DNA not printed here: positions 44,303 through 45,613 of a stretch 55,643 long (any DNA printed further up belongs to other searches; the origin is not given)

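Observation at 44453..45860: Leaderless, autoregulated-looking XRE-HTH gene translationally coupled to a 336-aa protein of no recognisable family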

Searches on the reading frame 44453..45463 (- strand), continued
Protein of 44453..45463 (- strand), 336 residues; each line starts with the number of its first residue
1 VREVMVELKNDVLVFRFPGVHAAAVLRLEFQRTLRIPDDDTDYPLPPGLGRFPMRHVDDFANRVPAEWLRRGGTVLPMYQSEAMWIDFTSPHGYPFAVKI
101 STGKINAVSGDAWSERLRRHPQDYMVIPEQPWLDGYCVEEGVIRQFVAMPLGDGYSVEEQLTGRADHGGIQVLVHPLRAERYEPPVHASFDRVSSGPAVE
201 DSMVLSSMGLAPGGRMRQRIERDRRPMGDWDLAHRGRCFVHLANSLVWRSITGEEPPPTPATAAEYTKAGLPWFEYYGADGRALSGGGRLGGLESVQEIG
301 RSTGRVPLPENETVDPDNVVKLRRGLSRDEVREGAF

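Call 38: search_protein_families(library=pfam, alignment_id=A3, max_evalue=0.001)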
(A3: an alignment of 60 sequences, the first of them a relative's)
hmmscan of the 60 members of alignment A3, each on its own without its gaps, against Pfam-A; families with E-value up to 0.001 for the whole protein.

A. member 1, P0124 (440 aa): 0 families

B. families by the number of members that match (of 60 scanned): 34 families (the first 25 are shown)
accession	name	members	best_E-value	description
PF00240.29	ubiquitin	2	7.6e-23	Ubiquitin family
PF05157.20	MshEN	2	5.6e-16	MshEN domain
PF11976.14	Rad60-SLD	2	6e-11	Ubiquitin-2 like Rad60 SUMO-like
PF00069.31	Pkinase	1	5e-43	Protein kinase domain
PF03781.23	FGE-sulfatase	1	1.8e-24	Sulfatase-modifying factor enzyme 1-like domain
PF07714.23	PK_Tyr_Ser-Thr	1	4.8e-23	Protein tyrosine and serine/threonine kinase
PF08238.18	Sel1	1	8.5e-21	Sel1 repeat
PF07719.23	TPR_2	1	1.3e-17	Tetratricopeptide repeat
PF00515.34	TPR_1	1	6.6e-16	Tetratricopeptide repeat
PF00569.23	ZZ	1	4.5e-13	Zinc finger, ZZ type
PF13431.12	TPR_17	1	7.2e-13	Tetratricopeptide repeat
PF13432.12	TPR_16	1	4.8e-12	Tetratricopeptide repeat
PF00627.37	UBA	1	6.5e-12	UBA/TS-N domain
PF22562.2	UBA_7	1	7.1e-09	UBA-like domain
PF13920.12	zf-C3HC4_3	1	1.3e-08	Zinc finger, C3HC4 type (RING finger)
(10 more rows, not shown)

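Call 49: predict_structure(alignment_id=A4)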
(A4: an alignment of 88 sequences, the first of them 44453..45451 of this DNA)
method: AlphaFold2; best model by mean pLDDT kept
length: 332 residues; sequences in the alignment: 88
mean_pLDDT: 90.6   pTM: 0.88
mean pLDDT of the five models: 90.6, 89.4, 88.9, 88.5, 88.4
residues with pLDDT >= 90: 274; 70-90: 31; 50-70: 10; < 50: 17
segments of 3 or more residues with pLDDT < 50: 184-200
pLDDT, mean of each block of 10 residues (from residue 1): 96 98 98 95 94 97 96 96 96 98 98 97 95 97 96 97 97 96 50 40 89 95 97 97 93 93 93 77 94 94 87 88 72 62
secondary structure, 60 per line:
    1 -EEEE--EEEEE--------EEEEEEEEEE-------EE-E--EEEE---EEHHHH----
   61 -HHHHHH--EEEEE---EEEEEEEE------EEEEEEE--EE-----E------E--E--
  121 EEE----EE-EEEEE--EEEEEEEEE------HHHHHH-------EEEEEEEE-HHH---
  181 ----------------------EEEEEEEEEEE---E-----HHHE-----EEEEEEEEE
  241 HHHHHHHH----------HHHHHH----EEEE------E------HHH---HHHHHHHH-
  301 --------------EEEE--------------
elements in order: E2-5 E8-12 E21-30 E44-47 H53-56 H62-67 E70-74 E78-85 E92-98 E121-123 E131-135 E138-146 H153-158 E166-173 E203-213 E232-240 H241-248 H259-264 E269-272 H292-299 E315-318

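Call 57: search_protein_families(library=phrogs, proteins=[window:44453-45451:-], max_evalue=0.1)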
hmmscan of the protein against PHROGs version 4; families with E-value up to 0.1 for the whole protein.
window:44453-45451:- (332 aa): 0 families

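Call 59: fold_search(model_id=the predicted structure, library=pdb)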
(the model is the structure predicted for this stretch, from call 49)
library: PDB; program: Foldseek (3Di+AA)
matches with E <= 10: 333; with E <= 0.001: 0
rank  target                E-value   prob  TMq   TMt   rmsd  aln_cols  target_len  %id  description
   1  4n6r_B                2.2e-01  0.04  0.13  0.18  15.3       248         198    7  Crystal structure of VosA-VelB-complex (released 2014-01-22)
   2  4hd5                  3.7e-01  0.11  0.15  0.15  13.8       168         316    7  Crystal Structure of BC0361, a polysaccharide deacetylase from Bacillus cereus (released 2012-10-10)
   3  7t2j_A                5.8e-01  0.04  0.15  0.22  18.2       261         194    9  Crystal Structure of TEAD2 in a covalent complex with TED-642 (released 2023-06-14)
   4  5z2q_A                5.8e-01  0.02  0.14  0.19  18.6       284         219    7  Vgll1-TEAD4 core complex (released 2018-01-31)
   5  8ygq_A                6.2e-01  0.04  0.15  0.22  15.1       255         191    8  Crystal structure of Human TEAD2 in complex with Cobimetinib (released 2025-03-05)
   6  9s64_A                6.2e-01  0.04  0.15  0.21  16.9       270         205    8  Human TEAD1 in complex with 2-(4-chloro-3-{3-methyl-5-[4-(trifluoromethyl)phenoxy]phenyl}-1H-pyrrolo[3,2-c]pyridin-1-y (released 2026-02-04)
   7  7t2k_A                6.5e-01  0.04  0.16  0.23  16.9       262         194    8  Crystal Structure of TEAD2 in a covalent complex with TED-661 (released 2023-06-14)
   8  8e1o_A                6.9e-01  0.03  0.15  0.21  16.1       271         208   10  Crystal structure of hTEAD2 bound to a methoxypyridine lipid pocket binder (released 2023-08-16)
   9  9q1o_A                6.9e-01  0.02  0.14  0.19  18.5       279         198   10  Crystal structure of human TEAD2-Yap binding domain covalently bound to an allosteric regulator (released 2025-09-03)
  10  3jwd_D                7.3e-01  0.03  0.12  0.19  23.0       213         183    8  Structure of HIV-1 gp120 with gp41-Interactive Region: Layered Architecture and Basis of Conformational Mobility (released 2009-12-29)
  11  8a0v_C                7.7e-01  0.03  0.16  0.22  16.3       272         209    8  Crystal structure of TEAD3 in complex with CPD2 (released 2022-08-17)
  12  9q1n_B                7.7e-01  0.03  0.16  0.21  16.5       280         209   10  Crystal structure of human TEAD2-Yap binding domain covalently bound to an allosteric regulator (released 2025-09-03)
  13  5eu6_D                7.7e-01  0.02  0.09  0.13  18.0       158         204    8  HLA Class I antigen (released 2016-03-02)
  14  3l15_B                8.7e-01  0.02  0.14  0.19  18.2       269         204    9  Human Tead2 transcriptional factor (released 2010-04-07)
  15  7cnl_D                9.2e-01  0.02  0.14  0.19  15.9       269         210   10  Crystal structure of TEAD3 in complex with VT105 (released 2021-04-28)
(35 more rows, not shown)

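Call 60: get_annotated_region(hit=H5, flank=5000)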
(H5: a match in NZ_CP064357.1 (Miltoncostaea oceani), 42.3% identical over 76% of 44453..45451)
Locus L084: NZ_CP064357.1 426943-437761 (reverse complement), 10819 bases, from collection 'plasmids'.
description: Miltoncostaea oceani strain SCSIO 61214 plasmid unnamed1, complete sequence
organism: Miltoncostaea oceani (NCBI taxid 2843216)
taxonomy: Bacteria; Actinomycetota; Thermoleophilia; Miltoncostaeales; Miltoncostaeaceae; Miltoncostaea; Miltoncostaea oceani
host: -; source: pure culture,marine sediment; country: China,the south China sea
typing (MOB-suite, as given by PLSDB): non-mobilizable
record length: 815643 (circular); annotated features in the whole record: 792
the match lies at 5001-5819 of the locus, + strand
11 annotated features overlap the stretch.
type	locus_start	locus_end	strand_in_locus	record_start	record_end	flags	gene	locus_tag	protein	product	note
CDS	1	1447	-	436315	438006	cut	-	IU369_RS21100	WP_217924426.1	hypothetical protein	-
CDS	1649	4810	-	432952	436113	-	-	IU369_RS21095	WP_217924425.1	hypothetical protein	-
CDS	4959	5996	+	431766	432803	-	-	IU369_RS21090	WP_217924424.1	hypothetical protein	-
CDS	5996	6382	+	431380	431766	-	-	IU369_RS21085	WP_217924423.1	helix-turn-helix transcriptional regulator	-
CDS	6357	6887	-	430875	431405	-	-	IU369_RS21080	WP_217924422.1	hypothetical protein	-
CDS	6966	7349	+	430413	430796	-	-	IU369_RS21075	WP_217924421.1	hypothetical protein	-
CDS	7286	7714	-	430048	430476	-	-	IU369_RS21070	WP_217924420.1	hypothetical protein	-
CDS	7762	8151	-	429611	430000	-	-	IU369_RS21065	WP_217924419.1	hypothetical protein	-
CDS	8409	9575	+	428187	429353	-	-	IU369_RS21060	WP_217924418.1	hypothetical protein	-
CDS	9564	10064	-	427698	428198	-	-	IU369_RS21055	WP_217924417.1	hypothetical protein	-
CDS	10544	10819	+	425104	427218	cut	-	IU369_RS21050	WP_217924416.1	DNA topoisomerase IV subunit B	GO:0006265 - DNA topological change [Evidence IEA]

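Call 61: get_annotated_region(hit=H6, flank=5000)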
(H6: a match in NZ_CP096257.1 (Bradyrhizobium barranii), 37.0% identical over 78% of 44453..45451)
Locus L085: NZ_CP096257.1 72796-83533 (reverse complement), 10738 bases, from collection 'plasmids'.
description: Bradyrhizobium barranii subsp. apii strain 1S5 plasmid pBb1S5b, complete sequence
organism: Bradyrhizobium barranii (NCBI taxid 2819348)
taxonomy: Bacteria; Pseudomonadota; Alphaproteobacteria; Hyphomicrobiales; Nitrobacteraceae; Bradyrhizobium; Bradyrhizobium barranii
host: -; source: Glycine max cv. AC Glengarry,Cell culture,Root nodule from soybean plant inoculated with root zone soil from ...; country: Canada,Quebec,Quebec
typing (MOB-suite, as given by PLSDB): conjugative; relaxase MOBQ; mating-pair formation MPF_T
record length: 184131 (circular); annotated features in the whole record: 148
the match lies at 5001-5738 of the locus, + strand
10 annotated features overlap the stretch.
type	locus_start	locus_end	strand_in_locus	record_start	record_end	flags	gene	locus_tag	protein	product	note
CDS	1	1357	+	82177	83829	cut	-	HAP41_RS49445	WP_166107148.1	M12 family metallopeptidase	GO:0006508 - proteolysis [Evidence IEA]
CDS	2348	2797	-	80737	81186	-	-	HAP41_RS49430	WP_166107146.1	hypothetical protein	-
CDS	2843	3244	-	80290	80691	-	-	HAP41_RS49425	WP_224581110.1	hypothetical protein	-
CDS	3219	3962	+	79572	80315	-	-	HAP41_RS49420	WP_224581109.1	Ku protein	GO:0006303 - double-strand break repair via nonhomologous end joining [Evidence IEA]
CDS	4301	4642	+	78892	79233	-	-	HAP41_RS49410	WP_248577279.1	HAD hydrolase-like protein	-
CDS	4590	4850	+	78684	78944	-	-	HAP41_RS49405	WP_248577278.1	HAD family hydrolase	-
CDS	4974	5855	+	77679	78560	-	-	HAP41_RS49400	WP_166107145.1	hypothetical protein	-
CDS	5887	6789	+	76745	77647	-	-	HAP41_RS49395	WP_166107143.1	M12 family metallopeptidase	GO:0006508 - proteolysis [Evidence IEA]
CDS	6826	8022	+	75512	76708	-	-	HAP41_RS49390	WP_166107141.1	caspase family protein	GO:0006508 - proteolysis [Evidence IEA]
CDS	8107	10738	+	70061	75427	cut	-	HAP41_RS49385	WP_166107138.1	trypsin-like peptidase domain-containing protein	-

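Call 62: get_annotated_region(hit=H4, flank=5000)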
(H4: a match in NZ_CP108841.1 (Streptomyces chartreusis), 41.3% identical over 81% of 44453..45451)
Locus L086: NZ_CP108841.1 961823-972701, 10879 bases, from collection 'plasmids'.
description: Streptomyces chartreusis strain NBC_00851 plasmid unnamed1, complete sequence
organism: Streptomyces chartreusis (NCBI taxid 1969)
taxonomy: Bacteria; Actinomycetota; Actinomycetes; Kitasatosporales; Streptomycetaceae; Streptomyces; Streptomyces chartreusis
host: -; source: -; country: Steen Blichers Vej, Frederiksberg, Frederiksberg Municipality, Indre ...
typing (MOB-suite, as given by PLSDB): non-mobilizable
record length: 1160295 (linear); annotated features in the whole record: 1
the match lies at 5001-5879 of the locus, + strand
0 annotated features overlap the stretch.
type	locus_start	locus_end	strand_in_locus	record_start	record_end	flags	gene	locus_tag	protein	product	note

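Call 63: find_encoding_contigs(protein=P0257, flank=6000, max_places=4)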
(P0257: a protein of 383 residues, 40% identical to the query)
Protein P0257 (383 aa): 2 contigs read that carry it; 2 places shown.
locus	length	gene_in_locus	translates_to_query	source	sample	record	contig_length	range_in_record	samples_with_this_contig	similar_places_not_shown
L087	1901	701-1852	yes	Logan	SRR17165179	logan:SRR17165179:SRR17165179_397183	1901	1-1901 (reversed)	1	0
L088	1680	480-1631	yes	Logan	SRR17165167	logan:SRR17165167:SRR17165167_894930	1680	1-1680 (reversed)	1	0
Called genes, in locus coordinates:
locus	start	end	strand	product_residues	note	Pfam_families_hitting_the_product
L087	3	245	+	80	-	?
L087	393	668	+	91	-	-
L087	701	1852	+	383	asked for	-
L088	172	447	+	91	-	-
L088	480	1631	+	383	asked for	-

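Call 64: find_encoding_contigs(protein=P0189, flank=6000, max_places=4)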
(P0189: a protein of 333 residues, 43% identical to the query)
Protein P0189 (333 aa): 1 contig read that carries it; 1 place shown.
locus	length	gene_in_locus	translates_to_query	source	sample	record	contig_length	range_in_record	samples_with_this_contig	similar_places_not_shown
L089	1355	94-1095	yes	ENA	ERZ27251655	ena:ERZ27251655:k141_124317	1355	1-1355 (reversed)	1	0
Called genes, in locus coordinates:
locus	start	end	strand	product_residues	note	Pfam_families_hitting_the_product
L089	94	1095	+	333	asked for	-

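Call 65: search_dna_similar(query=L085:4974-5855:+, collection=plasmids, mode=protein, max_rows=40, max_evalue=0.001)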
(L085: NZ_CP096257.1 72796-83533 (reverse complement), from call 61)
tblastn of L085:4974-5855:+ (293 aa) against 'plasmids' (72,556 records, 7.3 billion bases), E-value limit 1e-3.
Records with a match: 6; places in all: 6; records where one place covers at least 80% of the query: 6.
Best place of each record, by identity: >=99% 1; <60% 5.
By first word of the organism name: Bradyrhizobium 1; Kovacikia 1; Streptomyces 1; Euzebya 1; Miltoncostaea 1; Bosea 1.
By predicted mobility (MOB-suite, as given by PLSDB): non-mobilizable 5; conjugative 1.
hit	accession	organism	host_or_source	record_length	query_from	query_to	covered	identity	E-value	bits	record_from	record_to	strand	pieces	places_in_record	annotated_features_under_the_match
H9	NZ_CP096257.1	Bradyrhizobium barranii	Glycine max cv. AC Glengarry,Cell ...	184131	1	293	100%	100.0%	0e+0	590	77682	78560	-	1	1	hypothetical protein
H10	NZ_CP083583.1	Kovacikia minuta CCNUW1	cell culture,fresh water lake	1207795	1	281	96%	40.3%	1e-62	221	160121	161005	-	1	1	record has no annotation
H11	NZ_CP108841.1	Streptomyces chartreusis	-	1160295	4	275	93%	32.7%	7e-38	149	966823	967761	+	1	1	none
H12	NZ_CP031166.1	Euzebya pacifica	-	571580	19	282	90%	32.0%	6e-37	146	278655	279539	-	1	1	hypothetical protein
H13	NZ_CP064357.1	Miltoncostaea oceani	pure culture,marine sediment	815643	10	282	93%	30.3%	1e-33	137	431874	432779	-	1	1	hypothetical protein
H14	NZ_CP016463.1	Bosea sp. RAC05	Microbial isolate,Algal phycosphere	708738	11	256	84%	27.0%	3e-23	106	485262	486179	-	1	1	hypothetical protein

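Call 66: find_homologous_proteins(query=L085:4974-5855:+, max_evalue=0.00001)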
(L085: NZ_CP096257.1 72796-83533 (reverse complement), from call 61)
Query L085:4974-5855:+ (293 aa): 272 proteins with E <= 0.00001 among 3049 candidates; the best 120 are listed.
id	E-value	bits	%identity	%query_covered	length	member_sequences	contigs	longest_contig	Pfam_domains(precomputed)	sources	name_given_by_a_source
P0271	6.2e-193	658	97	100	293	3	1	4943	-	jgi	jgi:hypothetical protein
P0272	6.7e-176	602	89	100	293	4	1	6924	-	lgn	-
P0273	3.3e-164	564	83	100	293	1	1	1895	-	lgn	-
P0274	3.5e-159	547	81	100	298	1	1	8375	-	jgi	jgi:hypothetical protein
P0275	3.5e-148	511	76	100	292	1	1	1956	-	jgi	jgi:hypothetical protein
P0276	5.2e-147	507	75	99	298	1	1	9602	-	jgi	jgi:hypothetical protein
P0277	1.9e-134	466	72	99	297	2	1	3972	-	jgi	jgi:hypothetical protein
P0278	6.2e-132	458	74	91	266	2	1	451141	-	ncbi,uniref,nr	ncbi:hypothetical protein [Bradyrhizobium sp. LMTR 3]|uniref:hypothetical protein n=1 Tax=Bradyrhizo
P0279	8.8e-123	427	67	99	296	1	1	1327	-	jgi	jgi:hypothetical protein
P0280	2.5e-118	413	79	77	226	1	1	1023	-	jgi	jgi:hypothetical protein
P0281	1.7e-100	354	69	80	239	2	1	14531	-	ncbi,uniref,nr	ncbi:hypothetical protein [Mesorhizobium sp. WSM2561]|uniref:hypothetical protein n=1 Tax=Mesorhizob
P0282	4.0e-98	347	53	99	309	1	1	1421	-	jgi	jgi:hypothetical protein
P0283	4.0e-98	346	56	99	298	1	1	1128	-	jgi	jgi:hypothetical protein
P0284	1.0e-97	345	55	99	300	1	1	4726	-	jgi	jgi:hypothetical protein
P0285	1.1e-97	345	53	99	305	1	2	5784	-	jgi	jgi:hypothetical protein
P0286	9.8e-93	329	54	99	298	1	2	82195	-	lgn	-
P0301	3.4e-69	252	43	98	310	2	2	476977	-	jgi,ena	-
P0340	8.9e-64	234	42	97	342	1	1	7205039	-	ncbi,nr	ncbi:MAG: hypothetical protein JSW26_13685 [Desulfobacterales bacterium]|nr:MAG: hypothetical protei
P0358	9.1e-62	227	43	94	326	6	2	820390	-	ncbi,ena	-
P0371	2.8e-60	222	83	43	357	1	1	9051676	PF13365.13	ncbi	ncbi:trypsin-like peptidase domain-containing protein [Bradyrhizobium sp. USDA 4520]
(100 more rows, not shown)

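Call 67: find_encoding_contigs(protein=P0301, flank=6000, max_places=2)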
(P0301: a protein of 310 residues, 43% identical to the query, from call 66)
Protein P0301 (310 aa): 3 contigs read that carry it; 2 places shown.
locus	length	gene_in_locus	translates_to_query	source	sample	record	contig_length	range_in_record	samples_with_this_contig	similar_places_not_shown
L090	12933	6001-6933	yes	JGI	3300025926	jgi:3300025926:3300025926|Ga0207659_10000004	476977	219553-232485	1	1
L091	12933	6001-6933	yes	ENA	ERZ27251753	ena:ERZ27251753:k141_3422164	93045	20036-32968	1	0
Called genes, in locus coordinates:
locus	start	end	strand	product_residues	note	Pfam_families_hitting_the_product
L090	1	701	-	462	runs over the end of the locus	PF07394:DUF1501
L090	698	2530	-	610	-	PF07583:PSCyt2, PF07587:PSD1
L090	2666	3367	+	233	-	-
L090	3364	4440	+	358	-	-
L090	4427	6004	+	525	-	-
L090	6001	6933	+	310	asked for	-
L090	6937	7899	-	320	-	PF01007:IRK (weak), PF07885:Ion_trans_2, PF17655:IRK_C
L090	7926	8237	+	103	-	PF21880:DUF6916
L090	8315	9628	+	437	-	-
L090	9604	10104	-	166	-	PF13302:Acetyltransf_3 (weak), PF00583:Acetyltransf_1, PF13673:Acetyltransf_10, PF13508:Acetyltransf_7, PF08445:FR47 (weak)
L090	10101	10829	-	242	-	-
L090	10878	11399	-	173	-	PF07484:Collar, PF21939:Gp10_C (weak)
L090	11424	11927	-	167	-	PF07484:Collar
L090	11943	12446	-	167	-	PF07484:Collar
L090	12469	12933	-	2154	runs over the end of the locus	PF17803:Cadherin_4, PF17892:Cadherin_5, PF17963:Big_9, PF17803:Cadherin_4, PF17963:Big_9 (weak)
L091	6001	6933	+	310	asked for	-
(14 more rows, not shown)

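Call 68: find_encoding_contigs(protein=P0340, flank=6000, max_places=2)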
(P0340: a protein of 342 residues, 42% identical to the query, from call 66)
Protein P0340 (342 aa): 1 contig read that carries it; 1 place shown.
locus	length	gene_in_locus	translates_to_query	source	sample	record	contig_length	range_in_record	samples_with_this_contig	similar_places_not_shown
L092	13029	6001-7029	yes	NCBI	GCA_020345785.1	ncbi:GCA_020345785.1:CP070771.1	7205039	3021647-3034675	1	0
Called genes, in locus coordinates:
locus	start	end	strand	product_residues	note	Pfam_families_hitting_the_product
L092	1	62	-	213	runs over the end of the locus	PF02660:G3P_acyltransf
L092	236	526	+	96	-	PF01713:Smr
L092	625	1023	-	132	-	PF00072:Response_reg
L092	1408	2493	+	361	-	PF02540:NAD_synthase (weak), PF03054:tRNA_Me_trans, PF20259:tRNA_Me_trans_M, PF20258:tRNA_Me_trans_C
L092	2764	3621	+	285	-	PF00459:Inositol_P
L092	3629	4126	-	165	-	PF02915:Rubrerythrin, PF21349:RUBY_RBDX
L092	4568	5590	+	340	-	PF12006:DUF3500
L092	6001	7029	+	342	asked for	-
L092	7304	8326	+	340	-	PF01400:Astacin, PF00413:Peptidase_M10 (faint), PF04151:PPC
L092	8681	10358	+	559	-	PF07819:PGAP1 (weak), PF12697:Abhydrolase_6 (weak), PF02450:LCAT, PF24096:DUF7379 (weak)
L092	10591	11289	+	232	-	PF25199:nSTAND_NTPase5 (faint), PF13175:AAA_15 (faint), PF00005:ABC_tran, PF13304:AAA_21 (faint)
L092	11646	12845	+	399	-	PF13433:Peripla_BP_5, PF13458:Peripla_BP_6, PF01094:ANF_receptor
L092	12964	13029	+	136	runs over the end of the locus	PF14534:DUF4440 (weak), PF12680:SnoaL_2 (weak)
